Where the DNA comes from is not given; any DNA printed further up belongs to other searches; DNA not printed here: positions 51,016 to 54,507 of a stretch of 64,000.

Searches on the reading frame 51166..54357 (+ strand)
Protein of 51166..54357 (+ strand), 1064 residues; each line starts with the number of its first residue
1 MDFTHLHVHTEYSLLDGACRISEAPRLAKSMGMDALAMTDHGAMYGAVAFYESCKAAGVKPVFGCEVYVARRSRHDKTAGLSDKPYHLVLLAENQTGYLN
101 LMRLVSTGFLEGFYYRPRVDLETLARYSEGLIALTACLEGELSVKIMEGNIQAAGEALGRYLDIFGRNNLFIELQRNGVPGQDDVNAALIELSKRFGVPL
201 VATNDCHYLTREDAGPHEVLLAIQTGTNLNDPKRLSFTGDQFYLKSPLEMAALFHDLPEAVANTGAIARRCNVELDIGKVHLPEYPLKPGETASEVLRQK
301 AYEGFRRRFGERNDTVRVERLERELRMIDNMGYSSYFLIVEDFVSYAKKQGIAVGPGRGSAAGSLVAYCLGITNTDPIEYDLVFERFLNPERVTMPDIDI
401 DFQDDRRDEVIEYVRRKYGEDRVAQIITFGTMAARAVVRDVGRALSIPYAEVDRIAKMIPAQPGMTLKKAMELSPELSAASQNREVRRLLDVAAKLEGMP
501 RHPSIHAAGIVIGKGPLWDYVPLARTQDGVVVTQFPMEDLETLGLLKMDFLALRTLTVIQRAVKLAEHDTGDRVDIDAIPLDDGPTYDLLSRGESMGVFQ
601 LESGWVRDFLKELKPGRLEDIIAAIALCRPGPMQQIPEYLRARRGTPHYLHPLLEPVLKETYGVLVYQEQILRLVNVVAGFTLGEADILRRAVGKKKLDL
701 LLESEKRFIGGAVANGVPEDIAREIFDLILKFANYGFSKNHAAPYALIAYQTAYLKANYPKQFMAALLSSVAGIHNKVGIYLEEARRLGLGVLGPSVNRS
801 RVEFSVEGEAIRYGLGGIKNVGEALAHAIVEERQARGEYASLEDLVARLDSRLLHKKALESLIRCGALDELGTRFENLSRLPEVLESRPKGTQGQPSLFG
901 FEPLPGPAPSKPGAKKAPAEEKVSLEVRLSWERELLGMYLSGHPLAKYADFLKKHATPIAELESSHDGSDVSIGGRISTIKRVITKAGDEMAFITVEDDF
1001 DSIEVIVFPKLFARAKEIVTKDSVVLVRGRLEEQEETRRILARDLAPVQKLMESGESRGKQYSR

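Call 35: search_protein_families(library=pfam, proteins=[window:51166-54357:+], max_evalue=0.00001)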
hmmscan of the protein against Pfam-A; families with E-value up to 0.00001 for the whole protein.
window:51166-54357:+ (1064 aa): 5 families
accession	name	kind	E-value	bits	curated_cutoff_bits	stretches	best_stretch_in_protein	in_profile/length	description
PF07733.18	DNA_pol3_alpha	-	5.3e-105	351.2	23.9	1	296-552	2-260/260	Bacterial DNA polymerase III alpha NTPase domain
PF02811.25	PHP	-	3.9e-58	196.9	26.4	1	5-176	1-163/164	PHP domain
PF17657.6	DNA_pol3_finger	-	4.4e-56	189.2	22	1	555-716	1-166/166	Bacterial DNA polymerase III alpha subunit finger domain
PF14579.12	HHH_6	-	1.9e-27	95.7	25.6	1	789-873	1-85/90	Helix-hairpin-helix motif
PF01336.31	tRNA_anti-codon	-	1.2e-10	41.6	27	1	971-1045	1-72/75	OB-fold nucleic acid binding domain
